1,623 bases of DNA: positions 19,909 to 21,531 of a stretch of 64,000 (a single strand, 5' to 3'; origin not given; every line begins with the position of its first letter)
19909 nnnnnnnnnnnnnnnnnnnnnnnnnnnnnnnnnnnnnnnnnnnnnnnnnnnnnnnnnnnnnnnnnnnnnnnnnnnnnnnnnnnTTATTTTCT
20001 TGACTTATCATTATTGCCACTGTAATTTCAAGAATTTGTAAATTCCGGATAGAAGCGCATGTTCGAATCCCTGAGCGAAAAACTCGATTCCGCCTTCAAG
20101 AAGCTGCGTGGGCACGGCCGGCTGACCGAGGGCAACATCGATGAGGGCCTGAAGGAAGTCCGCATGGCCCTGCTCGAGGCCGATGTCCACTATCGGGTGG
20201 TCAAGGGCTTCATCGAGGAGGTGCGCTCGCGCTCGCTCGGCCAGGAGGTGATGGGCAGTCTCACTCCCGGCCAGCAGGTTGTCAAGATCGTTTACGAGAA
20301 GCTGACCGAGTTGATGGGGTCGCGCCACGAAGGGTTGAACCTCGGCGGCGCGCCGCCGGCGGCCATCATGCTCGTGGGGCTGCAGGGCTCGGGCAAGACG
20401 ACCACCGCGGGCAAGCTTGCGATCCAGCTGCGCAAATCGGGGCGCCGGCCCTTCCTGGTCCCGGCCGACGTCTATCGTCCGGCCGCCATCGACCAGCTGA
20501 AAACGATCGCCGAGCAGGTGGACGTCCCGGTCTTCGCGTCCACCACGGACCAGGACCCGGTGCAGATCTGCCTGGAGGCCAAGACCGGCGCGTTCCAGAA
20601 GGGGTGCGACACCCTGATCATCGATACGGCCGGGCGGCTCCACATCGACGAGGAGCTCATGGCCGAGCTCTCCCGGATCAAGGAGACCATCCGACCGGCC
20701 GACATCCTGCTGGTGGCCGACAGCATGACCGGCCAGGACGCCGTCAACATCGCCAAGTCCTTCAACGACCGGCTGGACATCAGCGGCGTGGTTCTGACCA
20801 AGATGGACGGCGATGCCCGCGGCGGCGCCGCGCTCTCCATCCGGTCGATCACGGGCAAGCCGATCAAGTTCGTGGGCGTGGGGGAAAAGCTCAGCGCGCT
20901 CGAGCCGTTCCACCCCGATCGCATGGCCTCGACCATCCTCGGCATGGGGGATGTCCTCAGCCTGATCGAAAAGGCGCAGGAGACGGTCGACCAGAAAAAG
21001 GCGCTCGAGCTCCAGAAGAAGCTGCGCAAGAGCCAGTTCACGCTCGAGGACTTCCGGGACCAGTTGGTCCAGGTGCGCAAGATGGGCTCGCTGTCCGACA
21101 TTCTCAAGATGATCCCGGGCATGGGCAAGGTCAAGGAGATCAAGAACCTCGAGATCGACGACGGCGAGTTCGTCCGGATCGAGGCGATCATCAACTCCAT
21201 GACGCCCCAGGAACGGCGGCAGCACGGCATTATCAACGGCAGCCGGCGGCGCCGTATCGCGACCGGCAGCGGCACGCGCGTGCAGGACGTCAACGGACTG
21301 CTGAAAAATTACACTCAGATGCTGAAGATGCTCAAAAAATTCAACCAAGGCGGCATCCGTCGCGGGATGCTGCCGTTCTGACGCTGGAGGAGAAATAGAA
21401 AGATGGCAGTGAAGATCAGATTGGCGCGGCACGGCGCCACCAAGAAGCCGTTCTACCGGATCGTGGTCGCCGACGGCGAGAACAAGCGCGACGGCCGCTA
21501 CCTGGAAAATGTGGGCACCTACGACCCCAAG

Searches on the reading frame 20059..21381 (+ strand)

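Call 58: search_protein_families(library=pfam, proteins=[window:20059-21381:+], max_evalue=1e-8)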
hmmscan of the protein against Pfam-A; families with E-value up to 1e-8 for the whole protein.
window:20059-21381:+ (440 aa): 3 families
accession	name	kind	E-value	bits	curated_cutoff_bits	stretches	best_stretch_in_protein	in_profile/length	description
PF00448.28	SRP54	-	3.3e-75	252.5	22.7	1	101-295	2-196/196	SRP54-type protein, GTPase domain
PF02978.25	SRP_SPB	-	8.8e-35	119.4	27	1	326-425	1-91/91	Signal peptide binding domain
PF02881.24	SRP54_N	-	3.2e-22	78.9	22.4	1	5-82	1-75/75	SRP54-type protein, helical bundle domain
